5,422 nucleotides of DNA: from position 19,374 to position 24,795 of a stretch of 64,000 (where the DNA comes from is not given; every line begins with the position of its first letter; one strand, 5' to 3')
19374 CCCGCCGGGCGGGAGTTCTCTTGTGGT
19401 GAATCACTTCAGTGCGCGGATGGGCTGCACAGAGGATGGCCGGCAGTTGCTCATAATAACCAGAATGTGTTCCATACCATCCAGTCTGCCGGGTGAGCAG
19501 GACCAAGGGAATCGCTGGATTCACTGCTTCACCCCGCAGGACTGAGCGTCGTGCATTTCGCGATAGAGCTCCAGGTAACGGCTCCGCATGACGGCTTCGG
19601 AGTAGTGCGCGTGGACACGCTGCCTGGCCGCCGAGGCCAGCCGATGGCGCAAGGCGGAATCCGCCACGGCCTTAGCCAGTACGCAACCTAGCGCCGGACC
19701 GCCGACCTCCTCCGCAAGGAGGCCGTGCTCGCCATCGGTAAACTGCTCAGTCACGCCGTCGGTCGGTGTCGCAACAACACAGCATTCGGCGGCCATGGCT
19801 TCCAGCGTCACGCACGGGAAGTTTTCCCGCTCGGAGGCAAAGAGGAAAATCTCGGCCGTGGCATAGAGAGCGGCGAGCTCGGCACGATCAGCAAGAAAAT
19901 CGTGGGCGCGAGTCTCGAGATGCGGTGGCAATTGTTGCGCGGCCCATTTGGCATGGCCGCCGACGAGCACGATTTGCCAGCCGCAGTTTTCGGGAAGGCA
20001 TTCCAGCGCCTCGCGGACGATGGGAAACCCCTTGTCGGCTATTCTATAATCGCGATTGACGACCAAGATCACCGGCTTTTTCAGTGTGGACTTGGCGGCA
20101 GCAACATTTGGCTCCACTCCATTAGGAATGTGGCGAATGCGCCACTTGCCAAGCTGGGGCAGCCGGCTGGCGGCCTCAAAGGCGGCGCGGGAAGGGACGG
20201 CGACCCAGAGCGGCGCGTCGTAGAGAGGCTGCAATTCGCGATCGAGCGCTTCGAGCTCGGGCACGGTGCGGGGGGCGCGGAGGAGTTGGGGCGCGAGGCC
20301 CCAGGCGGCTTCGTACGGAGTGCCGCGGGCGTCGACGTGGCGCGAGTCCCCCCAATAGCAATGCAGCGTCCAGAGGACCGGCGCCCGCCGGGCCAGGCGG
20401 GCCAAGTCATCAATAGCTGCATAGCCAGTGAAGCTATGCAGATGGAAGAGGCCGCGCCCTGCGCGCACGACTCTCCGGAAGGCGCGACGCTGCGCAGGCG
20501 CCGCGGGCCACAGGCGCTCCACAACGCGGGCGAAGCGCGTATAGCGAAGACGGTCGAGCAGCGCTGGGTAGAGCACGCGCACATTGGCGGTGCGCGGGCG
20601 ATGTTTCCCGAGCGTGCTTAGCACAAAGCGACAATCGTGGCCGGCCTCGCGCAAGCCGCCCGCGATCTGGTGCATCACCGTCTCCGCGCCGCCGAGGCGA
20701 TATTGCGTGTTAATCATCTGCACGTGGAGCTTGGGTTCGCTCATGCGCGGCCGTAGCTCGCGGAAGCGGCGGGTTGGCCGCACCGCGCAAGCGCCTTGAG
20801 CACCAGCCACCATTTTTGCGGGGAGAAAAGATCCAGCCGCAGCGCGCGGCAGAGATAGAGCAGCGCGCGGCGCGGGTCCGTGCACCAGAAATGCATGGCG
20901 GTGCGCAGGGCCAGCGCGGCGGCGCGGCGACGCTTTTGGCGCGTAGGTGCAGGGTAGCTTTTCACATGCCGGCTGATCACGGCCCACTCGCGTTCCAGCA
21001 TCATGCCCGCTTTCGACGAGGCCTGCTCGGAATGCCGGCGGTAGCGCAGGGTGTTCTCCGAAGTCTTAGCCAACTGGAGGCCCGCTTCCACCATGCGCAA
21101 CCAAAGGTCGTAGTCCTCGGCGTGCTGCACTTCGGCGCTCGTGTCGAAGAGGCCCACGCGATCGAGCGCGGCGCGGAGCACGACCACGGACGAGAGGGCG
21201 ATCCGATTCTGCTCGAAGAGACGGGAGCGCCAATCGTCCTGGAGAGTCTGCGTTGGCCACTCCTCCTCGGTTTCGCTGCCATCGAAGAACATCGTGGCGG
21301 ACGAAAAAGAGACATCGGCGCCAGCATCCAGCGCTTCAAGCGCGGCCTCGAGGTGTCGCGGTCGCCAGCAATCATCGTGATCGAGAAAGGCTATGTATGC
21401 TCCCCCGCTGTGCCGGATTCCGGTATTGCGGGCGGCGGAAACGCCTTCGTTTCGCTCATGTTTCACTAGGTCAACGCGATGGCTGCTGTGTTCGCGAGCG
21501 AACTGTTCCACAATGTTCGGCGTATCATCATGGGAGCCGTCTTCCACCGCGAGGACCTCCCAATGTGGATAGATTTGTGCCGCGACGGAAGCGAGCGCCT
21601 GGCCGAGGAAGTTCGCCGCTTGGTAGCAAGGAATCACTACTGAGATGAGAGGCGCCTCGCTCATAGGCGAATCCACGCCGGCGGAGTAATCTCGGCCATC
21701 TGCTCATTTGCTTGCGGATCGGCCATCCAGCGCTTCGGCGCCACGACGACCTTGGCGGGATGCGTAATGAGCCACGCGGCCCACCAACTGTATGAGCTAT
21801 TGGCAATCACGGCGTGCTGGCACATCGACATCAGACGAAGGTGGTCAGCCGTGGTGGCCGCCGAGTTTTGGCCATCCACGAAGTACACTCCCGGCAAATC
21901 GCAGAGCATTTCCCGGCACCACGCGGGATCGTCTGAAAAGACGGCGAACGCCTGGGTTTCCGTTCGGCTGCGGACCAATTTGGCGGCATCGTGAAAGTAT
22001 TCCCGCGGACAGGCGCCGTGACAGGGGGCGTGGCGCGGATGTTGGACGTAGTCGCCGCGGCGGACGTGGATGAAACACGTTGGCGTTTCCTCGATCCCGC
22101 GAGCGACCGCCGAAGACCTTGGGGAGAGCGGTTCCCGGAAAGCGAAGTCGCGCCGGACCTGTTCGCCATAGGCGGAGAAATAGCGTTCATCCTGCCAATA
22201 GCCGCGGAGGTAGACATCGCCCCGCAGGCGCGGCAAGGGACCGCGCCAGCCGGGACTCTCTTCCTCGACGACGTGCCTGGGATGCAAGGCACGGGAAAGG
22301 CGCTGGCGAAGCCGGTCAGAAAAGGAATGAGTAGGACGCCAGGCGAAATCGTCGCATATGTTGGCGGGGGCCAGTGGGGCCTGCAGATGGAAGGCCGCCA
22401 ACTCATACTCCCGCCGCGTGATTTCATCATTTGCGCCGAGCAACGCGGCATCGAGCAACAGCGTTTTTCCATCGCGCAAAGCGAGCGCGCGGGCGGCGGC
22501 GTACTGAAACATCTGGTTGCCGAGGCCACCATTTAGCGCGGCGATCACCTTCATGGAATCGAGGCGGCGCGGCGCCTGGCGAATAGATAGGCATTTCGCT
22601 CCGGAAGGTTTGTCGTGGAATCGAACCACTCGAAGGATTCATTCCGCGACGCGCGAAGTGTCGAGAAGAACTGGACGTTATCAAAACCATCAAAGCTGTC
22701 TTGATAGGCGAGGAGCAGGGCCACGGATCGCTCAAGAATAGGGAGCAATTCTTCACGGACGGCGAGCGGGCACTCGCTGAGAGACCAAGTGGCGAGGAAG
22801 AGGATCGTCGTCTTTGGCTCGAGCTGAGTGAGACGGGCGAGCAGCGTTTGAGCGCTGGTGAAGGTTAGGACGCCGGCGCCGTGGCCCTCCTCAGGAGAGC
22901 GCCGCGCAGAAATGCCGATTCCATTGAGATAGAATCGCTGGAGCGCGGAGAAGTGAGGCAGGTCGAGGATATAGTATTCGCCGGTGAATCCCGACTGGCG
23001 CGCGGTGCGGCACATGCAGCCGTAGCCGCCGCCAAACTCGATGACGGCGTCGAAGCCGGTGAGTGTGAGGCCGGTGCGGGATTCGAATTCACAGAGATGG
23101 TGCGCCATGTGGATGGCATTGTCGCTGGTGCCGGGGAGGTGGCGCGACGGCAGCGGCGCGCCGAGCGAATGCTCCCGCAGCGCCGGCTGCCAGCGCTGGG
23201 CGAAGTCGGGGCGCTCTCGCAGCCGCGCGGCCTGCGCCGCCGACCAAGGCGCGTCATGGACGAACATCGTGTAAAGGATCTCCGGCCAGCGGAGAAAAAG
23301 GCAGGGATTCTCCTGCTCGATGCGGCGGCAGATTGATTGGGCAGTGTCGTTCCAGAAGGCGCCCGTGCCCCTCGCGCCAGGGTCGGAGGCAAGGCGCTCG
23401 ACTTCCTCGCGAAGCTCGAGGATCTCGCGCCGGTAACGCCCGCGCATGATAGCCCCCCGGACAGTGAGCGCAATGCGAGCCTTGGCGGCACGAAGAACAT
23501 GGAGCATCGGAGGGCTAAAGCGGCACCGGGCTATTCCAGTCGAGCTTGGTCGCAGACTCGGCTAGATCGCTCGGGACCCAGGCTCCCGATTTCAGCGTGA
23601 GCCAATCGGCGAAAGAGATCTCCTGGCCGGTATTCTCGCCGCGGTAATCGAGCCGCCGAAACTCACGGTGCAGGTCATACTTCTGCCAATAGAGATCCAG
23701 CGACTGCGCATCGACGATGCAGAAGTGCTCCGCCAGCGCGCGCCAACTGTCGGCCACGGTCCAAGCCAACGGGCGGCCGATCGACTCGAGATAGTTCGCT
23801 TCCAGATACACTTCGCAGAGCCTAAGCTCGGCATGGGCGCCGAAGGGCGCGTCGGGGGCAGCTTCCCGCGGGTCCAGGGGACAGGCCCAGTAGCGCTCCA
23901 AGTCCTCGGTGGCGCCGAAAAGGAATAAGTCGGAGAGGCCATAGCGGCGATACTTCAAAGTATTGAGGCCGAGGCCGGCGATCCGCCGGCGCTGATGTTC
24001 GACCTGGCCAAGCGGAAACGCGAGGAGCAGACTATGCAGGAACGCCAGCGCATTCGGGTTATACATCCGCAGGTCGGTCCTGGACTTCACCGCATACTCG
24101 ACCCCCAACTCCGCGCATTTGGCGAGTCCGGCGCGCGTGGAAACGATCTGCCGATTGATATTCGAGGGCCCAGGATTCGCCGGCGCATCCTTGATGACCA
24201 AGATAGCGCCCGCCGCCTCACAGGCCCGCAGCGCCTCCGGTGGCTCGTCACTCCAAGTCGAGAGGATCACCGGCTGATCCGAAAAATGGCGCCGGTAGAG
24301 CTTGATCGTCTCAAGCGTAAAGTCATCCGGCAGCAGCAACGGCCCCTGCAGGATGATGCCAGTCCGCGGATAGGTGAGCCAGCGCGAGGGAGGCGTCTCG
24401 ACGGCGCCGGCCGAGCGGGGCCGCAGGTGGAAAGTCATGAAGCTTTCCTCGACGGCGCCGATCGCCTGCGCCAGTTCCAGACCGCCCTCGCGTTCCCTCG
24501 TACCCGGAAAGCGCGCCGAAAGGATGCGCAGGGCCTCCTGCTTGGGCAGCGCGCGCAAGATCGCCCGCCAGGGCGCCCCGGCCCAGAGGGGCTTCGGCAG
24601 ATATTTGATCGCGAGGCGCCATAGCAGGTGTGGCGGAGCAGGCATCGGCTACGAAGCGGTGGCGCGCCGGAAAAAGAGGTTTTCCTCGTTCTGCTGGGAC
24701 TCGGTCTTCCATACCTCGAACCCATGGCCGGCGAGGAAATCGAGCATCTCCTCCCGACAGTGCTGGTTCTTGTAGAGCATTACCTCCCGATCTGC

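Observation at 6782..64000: Giant PEP-CTERM protein directly upstream of a 22-gene methylated-glycan operon: candidate dedicated surface glyco-adhesin system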

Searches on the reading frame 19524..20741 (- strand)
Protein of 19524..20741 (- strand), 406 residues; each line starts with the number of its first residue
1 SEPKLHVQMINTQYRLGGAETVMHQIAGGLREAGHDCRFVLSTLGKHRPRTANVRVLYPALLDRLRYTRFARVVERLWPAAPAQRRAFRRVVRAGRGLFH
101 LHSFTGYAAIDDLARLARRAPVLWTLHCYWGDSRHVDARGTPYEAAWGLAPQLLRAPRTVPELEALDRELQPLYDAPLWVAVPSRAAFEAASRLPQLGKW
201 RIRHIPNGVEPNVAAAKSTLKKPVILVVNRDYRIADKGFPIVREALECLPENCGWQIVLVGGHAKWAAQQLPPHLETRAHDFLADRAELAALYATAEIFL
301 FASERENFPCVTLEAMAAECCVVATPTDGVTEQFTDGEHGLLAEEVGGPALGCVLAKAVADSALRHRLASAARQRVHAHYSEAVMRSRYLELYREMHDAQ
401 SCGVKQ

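Call 7: search_protein_families(library=pfam, proteins=[window:19524-20741:-], max_evalue=0.01)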
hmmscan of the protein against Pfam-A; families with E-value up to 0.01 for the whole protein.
window:19524-20741:- (406 aa): 6 families
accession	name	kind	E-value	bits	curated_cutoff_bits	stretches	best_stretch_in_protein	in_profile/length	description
PF00534.26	Glycos_transf_1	-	2e-19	70.2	26.4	1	219-375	12-172/172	Glycosyl transferases group 1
PF13692.12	Glyco_trans_1_4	-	6.4e-19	69.1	27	1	223-344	2-125/142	Glycosyl transferases group 1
PF13524.12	Glyco_trans_1_2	-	3.5e-12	46.9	25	1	244-381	4-134/144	Glycosyl transferase-like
PF13439.12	Glyco_transf_4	-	5.9e-10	39.9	28.5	1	17-211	2-168/170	Glycosyltransferase Family 4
PF20706.3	GT4-conflict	-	9.5e-07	28.6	26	1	273-386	259-364/385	Family 4 Glycosyltransferase in conflict systems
PF13579.12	Glyco_trans_4_4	-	1.3e-05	26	29.7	1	17-208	1-158/158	Glycosyl transferase 4-like domain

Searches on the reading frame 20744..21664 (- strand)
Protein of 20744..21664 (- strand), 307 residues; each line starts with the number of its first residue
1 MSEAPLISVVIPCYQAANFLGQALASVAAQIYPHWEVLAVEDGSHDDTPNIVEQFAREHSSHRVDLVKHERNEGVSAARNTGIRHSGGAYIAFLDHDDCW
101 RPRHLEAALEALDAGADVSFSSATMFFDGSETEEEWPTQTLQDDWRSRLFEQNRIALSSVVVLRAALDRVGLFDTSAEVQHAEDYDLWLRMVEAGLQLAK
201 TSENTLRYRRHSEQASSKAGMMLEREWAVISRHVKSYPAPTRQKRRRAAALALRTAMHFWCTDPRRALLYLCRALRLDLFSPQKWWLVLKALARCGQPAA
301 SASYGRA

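Call 7: search_protein_families(library=pfam, proteins=[window:20744-21664:-], max_evalue=0.01)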
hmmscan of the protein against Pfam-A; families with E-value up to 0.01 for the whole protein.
window:20744-21664:- (307 aa): 5 families
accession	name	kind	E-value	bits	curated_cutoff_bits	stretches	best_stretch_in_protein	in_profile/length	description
PF00535.33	Glycos_transf_2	-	6.7e-35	120.9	23.3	1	8-150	1-137/168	Glycosyl transferase family 2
PF13641.12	Glyco_tranf_2_3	-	4.5e-19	69.8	27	1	7-205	3-208/230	Glycosyltransferase like family 2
PF10111.15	Glyco_tranf_2_2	-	2.7e-15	57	27.3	1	8-214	1-221/276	Glycosyltransferase like family 2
PF13632.12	Glyco_trans_2_3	-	0.00029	21.1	27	1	90-289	1-189/198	Glycosyl transferase family group 2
PF20691.3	TAGT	-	0.00043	20.7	27.5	1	68-203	56-192/205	TET-Associated Glycosyltransferase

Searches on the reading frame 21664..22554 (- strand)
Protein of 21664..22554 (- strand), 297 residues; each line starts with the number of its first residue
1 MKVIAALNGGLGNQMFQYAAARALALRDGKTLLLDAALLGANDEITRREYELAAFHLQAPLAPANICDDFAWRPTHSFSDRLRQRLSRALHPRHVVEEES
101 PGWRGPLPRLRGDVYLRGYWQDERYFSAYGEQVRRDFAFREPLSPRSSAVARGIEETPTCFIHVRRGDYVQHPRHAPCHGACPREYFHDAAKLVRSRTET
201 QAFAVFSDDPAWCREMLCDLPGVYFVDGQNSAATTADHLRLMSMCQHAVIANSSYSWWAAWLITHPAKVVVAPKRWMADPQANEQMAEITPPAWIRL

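Call 7: search_protein_families(library=pfam, proteins=[window:21664-22554:-], max_evalue=0.01)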
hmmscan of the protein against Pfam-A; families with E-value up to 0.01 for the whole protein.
window:21664-22554:- (297 aa): 1 family
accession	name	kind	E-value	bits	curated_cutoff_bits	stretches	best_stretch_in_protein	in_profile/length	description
PF01531.22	Glyco_transf_11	-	3.2e-32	112.4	23.9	1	114-295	124-295/298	Glycosyl transferase family 11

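Call 51: search_protein_families(library=ncbifam, proteins=[window:21664-22554:-], max_evalue=0.001)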
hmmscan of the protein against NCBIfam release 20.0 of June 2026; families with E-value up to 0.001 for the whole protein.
window:21664-22554:- (297 aa): 0 families

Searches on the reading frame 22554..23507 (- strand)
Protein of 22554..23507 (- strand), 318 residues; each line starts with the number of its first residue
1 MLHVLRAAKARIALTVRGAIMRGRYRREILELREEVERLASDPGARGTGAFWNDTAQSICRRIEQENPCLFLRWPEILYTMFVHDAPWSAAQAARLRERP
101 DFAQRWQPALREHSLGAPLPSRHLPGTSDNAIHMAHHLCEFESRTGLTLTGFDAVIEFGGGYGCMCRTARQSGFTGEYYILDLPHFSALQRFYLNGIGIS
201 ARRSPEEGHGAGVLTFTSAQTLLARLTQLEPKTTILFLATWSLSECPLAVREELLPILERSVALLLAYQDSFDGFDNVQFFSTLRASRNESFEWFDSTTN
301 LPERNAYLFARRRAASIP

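Call 7: search_protein_families(library=pfam, proteins=[window:22554-23507:-], max_evalue=0.01)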
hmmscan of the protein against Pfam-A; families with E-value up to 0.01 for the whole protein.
window:22554-23507:- (318 aa): 0 families

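Call 12: search_protein_families(library=pfam, proteins=[window:22554-23507:-], max_evalue=1)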
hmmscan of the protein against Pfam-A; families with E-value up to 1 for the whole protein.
window:22554-23507:- (318 aa): 2 families
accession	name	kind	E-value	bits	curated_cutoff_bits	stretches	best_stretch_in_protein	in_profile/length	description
PF13489.12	Methyltransf_23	-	0.042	14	27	1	134-183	5-52/164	Methyltransferase domain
PF05305.19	DUF732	-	0.25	12.2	22.4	0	121-141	11-32/72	Protein of unknown function (DUF732)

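Call 51: search_protein_families(library=ncbifam, proteins=[window:22554-23507:-], max_evalue=0.001)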
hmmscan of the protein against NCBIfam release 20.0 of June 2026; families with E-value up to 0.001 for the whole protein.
window:22554-23507:- (318 aa): 1 family
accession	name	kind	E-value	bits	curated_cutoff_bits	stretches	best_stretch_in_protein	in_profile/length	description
TIGR04371.1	methyltran_NanM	subfamily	4.1e-05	23.3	44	1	154-197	152-195/273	putative sugar O-methyltransferase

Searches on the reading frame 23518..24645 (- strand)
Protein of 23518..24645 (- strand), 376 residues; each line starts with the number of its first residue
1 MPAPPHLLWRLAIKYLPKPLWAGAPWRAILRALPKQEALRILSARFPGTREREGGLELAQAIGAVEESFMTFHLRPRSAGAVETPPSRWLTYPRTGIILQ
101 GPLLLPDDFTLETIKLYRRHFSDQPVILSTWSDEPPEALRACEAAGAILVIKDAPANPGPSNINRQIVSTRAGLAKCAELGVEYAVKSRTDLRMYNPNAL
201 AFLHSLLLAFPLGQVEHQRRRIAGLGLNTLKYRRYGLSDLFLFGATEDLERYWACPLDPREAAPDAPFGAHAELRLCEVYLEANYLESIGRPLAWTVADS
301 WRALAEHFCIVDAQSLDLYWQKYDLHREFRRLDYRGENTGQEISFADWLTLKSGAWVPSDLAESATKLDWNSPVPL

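Call 7: search_protein_families(library=pfam, proteins=[window:23518-24645:-], max_evalue=0.01)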
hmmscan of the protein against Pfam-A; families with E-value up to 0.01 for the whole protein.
window:23518-24645:- (376 aa): 1 family
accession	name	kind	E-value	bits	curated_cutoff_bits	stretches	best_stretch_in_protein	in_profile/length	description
PF07507.16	WavE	-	8.2e-14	52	27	1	99-278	5-197/305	WavE lipopolysaccharide synthesis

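Call 51: search_protein_families(library=ncbifam, proteins=[window:23518-24645:-], max_evalue=0.001)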
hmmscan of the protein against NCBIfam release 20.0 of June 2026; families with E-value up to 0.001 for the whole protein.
window:23518-24645:- (376 aa): 0 families
